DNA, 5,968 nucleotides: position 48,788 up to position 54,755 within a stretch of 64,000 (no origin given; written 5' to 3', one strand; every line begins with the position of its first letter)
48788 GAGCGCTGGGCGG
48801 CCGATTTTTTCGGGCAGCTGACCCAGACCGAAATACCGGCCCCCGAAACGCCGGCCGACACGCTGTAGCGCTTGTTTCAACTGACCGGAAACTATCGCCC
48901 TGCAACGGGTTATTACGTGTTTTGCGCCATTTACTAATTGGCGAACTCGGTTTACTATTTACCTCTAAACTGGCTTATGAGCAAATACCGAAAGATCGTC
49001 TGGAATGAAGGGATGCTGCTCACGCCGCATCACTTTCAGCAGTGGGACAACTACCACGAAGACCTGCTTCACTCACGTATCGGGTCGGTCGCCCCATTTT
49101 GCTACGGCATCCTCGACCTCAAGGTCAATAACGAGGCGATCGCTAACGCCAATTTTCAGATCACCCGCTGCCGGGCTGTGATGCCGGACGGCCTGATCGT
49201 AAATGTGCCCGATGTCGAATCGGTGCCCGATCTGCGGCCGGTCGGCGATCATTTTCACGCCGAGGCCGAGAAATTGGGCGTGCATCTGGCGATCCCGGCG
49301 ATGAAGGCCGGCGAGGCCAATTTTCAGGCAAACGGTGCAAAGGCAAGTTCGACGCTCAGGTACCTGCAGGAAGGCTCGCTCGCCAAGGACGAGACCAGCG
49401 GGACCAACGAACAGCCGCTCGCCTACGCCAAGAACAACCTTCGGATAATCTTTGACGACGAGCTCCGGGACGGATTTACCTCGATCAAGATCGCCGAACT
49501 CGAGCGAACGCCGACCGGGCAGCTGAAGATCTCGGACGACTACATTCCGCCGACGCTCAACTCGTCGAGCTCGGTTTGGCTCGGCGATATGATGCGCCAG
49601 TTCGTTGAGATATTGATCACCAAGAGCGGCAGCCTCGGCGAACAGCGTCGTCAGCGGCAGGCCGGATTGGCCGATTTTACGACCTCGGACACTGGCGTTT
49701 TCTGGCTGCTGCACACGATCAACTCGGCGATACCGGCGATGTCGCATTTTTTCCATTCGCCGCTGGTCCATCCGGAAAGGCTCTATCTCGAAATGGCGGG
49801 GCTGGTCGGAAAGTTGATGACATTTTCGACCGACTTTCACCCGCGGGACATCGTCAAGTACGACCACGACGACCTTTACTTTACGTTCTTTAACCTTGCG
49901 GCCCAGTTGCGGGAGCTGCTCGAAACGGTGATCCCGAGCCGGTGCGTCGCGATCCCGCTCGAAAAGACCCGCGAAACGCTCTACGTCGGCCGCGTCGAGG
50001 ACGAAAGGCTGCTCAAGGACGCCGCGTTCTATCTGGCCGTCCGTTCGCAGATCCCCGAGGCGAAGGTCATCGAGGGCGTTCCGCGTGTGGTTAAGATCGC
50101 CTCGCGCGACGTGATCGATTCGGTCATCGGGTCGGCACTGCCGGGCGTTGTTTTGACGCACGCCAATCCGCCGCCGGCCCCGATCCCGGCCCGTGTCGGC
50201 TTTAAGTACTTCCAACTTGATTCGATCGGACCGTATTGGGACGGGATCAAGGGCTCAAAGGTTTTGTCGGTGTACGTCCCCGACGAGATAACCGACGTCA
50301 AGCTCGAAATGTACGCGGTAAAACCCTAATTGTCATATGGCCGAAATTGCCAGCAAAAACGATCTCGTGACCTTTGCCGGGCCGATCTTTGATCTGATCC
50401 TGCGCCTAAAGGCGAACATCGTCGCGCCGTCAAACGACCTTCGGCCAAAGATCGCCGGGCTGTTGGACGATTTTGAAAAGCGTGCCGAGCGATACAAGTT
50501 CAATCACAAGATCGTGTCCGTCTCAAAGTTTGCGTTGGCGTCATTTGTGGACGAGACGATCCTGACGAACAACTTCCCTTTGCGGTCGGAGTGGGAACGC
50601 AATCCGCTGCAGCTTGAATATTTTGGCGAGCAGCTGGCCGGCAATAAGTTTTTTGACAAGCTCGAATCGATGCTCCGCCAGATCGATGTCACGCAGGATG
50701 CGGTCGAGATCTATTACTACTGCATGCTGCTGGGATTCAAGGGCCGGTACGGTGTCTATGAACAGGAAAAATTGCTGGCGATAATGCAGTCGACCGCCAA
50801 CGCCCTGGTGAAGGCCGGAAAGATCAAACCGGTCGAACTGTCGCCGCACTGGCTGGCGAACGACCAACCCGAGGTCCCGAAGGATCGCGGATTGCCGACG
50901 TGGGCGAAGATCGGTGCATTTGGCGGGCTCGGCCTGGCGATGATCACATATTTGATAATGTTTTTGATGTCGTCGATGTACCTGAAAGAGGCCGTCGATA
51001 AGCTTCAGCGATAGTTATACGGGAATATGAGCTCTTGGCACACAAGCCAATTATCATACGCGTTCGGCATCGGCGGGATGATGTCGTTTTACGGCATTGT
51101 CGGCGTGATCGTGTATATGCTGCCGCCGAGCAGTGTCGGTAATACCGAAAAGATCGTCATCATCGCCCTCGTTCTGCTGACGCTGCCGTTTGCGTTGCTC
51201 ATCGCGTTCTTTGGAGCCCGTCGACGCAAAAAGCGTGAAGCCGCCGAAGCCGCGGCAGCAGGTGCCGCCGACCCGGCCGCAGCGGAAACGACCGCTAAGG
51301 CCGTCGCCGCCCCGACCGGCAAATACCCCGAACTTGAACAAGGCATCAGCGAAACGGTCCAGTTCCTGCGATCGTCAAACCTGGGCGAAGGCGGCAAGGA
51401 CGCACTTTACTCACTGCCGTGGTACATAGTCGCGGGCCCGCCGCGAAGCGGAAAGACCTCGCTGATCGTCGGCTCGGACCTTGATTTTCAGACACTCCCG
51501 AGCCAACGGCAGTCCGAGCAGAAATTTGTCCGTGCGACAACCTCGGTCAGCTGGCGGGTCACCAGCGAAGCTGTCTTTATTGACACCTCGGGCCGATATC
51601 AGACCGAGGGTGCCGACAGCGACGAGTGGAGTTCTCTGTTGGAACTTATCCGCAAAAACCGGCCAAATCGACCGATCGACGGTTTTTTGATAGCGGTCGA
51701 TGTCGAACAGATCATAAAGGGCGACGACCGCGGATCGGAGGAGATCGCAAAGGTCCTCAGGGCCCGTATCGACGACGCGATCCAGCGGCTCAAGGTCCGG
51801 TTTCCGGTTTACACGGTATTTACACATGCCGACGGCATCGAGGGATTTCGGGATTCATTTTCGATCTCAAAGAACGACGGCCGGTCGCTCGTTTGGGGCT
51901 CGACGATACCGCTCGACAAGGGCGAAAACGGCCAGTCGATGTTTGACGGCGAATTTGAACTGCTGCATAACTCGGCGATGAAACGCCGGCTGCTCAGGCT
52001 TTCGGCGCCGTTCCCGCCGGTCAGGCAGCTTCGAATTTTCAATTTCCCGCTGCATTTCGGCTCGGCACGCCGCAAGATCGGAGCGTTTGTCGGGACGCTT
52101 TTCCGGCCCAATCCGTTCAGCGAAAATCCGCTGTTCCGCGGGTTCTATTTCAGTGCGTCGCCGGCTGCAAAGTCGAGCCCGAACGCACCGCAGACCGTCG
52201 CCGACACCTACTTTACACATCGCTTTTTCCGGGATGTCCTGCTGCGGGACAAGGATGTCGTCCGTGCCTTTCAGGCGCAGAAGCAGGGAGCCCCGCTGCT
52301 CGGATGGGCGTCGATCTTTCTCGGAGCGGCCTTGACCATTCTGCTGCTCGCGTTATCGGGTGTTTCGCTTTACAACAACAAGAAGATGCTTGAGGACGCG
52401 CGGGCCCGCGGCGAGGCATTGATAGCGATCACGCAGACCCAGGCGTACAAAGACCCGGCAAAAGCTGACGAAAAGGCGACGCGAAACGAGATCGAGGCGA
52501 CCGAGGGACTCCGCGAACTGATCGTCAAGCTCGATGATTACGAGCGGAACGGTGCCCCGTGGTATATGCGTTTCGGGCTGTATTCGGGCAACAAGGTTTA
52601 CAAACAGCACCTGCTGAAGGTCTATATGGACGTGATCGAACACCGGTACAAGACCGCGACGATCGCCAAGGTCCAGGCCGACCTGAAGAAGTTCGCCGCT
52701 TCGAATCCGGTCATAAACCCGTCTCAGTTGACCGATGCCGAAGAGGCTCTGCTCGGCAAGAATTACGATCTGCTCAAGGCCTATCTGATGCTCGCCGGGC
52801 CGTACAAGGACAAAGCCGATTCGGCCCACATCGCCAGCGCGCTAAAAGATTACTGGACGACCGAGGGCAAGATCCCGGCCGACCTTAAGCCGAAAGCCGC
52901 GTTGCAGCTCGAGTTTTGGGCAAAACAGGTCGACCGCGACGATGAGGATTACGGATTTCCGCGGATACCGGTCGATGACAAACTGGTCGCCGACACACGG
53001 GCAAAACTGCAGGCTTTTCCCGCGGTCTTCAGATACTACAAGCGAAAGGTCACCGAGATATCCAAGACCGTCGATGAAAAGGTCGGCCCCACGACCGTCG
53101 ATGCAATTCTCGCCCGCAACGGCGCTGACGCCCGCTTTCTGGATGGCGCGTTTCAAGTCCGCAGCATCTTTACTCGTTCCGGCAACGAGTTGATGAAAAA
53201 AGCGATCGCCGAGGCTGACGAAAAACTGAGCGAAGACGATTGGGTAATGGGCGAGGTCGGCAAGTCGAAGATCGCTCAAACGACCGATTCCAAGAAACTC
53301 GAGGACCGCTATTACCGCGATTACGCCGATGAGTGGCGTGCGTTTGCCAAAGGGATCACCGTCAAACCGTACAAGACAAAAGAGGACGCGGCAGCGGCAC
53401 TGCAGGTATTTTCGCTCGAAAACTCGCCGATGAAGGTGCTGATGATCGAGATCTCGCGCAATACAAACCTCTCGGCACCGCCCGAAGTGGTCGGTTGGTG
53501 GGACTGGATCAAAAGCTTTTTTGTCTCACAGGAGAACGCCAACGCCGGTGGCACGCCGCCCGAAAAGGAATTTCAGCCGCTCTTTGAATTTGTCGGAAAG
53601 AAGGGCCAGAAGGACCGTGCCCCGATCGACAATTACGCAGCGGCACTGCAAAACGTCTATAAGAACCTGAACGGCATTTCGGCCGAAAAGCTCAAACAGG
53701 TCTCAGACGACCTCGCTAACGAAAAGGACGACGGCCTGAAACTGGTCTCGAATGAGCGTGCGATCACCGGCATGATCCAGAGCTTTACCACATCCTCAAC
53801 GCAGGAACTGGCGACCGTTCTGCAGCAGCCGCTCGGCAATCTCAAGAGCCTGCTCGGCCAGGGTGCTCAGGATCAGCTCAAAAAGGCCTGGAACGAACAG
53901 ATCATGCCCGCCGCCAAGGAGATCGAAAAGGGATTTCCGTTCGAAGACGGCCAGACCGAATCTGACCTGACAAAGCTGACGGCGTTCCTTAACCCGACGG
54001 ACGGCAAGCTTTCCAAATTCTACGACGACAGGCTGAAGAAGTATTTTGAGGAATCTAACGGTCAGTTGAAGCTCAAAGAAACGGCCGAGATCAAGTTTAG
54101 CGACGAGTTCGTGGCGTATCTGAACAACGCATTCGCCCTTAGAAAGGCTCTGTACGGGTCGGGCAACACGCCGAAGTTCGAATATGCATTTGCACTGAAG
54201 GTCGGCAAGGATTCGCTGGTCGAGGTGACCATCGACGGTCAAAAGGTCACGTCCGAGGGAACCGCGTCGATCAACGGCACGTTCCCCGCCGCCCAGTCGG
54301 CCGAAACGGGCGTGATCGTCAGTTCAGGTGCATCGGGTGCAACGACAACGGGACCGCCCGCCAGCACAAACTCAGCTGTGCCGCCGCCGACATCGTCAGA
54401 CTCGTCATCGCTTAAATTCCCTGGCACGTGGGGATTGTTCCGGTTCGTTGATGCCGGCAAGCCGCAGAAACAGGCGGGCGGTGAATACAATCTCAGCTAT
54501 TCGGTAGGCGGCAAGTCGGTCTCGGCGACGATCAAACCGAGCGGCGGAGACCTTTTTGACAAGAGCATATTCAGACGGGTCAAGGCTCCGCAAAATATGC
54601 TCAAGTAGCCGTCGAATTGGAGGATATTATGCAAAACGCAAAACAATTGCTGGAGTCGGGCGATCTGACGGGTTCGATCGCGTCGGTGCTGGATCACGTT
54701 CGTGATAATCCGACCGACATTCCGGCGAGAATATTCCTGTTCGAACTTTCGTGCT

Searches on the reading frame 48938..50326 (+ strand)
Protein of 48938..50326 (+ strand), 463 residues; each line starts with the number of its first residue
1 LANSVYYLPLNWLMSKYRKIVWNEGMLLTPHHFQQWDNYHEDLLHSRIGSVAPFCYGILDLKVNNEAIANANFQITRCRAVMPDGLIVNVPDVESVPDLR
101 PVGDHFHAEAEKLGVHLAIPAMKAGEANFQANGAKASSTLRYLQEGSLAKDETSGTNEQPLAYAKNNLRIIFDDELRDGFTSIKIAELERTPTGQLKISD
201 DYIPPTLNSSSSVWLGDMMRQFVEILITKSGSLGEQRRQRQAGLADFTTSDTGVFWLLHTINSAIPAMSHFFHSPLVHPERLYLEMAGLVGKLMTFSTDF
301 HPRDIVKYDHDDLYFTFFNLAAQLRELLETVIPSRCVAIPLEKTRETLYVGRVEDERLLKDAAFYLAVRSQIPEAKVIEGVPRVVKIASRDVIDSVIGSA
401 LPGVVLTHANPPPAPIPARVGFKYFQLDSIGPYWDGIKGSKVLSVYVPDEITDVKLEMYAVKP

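Call 4: search_protein_families(library=pfam, proteins=[window:48938-50326:+], max_evalue=1)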
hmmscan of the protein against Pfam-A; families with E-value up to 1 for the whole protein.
window:48938-50326:+ (463 aa): 2 families
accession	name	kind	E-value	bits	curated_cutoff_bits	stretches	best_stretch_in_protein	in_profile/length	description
PF05936.17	T6SS_VasE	-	3.7e-126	421.8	23.4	1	32-461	1-429/429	Bacterial Type VI secretion, VC_A0110, EvfL, ImpJ, VasE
PF05489.18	Phage_tail_X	-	0.046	13.8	22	1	65-96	26-57/60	Phage Tail Protein X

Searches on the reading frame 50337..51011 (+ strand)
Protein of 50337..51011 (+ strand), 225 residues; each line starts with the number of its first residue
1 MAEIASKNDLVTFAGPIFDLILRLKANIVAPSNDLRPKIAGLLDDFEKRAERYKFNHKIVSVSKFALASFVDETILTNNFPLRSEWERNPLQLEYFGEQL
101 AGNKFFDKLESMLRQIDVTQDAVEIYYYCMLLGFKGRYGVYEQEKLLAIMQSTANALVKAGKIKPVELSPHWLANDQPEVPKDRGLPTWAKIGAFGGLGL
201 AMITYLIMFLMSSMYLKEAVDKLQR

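Call 5: search_protein_families(library=pfam, proteins=[window:50337-51011:+], max_evalue=0.01)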
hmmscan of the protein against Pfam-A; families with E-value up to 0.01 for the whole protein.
window:50337-51011:+ (225 aa): 1 family
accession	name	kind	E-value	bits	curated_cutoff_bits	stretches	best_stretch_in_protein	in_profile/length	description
PF09850.14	DotU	-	6.9e-45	153.6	27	1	10-205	2-201/205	Type VI secretion system protein DotU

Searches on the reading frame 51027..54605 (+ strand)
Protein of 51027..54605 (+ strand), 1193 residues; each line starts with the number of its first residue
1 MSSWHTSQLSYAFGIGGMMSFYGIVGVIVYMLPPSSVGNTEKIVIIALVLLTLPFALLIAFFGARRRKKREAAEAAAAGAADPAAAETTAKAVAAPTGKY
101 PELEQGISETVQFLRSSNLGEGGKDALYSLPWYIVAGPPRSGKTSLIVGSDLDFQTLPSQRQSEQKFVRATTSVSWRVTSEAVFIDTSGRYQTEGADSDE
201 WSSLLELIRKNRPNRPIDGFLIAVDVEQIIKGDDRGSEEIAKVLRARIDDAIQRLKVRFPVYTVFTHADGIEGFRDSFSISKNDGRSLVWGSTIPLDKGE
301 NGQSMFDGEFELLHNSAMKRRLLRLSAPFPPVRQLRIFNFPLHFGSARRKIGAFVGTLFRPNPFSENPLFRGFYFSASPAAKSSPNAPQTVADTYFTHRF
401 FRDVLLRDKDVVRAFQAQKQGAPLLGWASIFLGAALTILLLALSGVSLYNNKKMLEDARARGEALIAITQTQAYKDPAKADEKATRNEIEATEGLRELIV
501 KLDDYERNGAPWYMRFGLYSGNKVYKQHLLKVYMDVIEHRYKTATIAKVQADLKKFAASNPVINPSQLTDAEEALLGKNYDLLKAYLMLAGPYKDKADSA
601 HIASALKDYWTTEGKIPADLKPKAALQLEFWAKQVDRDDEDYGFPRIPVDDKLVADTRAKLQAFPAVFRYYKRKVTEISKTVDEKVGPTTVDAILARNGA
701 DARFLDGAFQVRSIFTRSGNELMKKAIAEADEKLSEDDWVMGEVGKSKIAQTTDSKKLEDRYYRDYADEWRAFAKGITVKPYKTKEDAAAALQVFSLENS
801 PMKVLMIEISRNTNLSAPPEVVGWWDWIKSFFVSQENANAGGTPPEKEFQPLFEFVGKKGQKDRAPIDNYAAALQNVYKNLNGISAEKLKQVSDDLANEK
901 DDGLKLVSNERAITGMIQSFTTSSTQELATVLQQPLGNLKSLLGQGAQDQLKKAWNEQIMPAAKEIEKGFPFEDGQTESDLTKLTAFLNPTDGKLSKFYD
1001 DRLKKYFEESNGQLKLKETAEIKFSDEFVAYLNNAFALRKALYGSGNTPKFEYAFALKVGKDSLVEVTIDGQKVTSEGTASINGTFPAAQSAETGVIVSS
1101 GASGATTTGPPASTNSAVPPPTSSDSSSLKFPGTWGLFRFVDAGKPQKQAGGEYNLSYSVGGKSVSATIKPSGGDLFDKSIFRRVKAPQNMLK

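Call 5: search_protein_families(library=pfam, proteins=[window:51027-54605:+], max_evalue=0.01)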
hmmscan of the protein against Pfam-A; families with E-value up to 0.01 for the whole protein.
window:51027-54605:+ (1193 aa): 4 families
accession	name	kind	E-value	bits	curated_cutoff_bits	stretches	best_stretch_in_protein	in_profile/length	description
PF14331.11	IcmF-related_N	-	1.1e-53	182.7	25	1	196-430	3-256/259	IcmF-related N-terminal domain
PF06761.17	IcmF-related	-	7.7e-48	163.9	27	1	493-814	5-308/308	Intracellular multiplication and human macrophage-killing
PF21070.2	IcmF_helical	-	1.4e-07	32.1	24.1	1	948-1047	3-105/106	Type VI secretion protein IcmF helical domain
PF06744.18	IcmF_C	-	1.2e-06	29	26.7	1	1120-1170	53-103/106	Type VI secretion protein IcmF C2-like domain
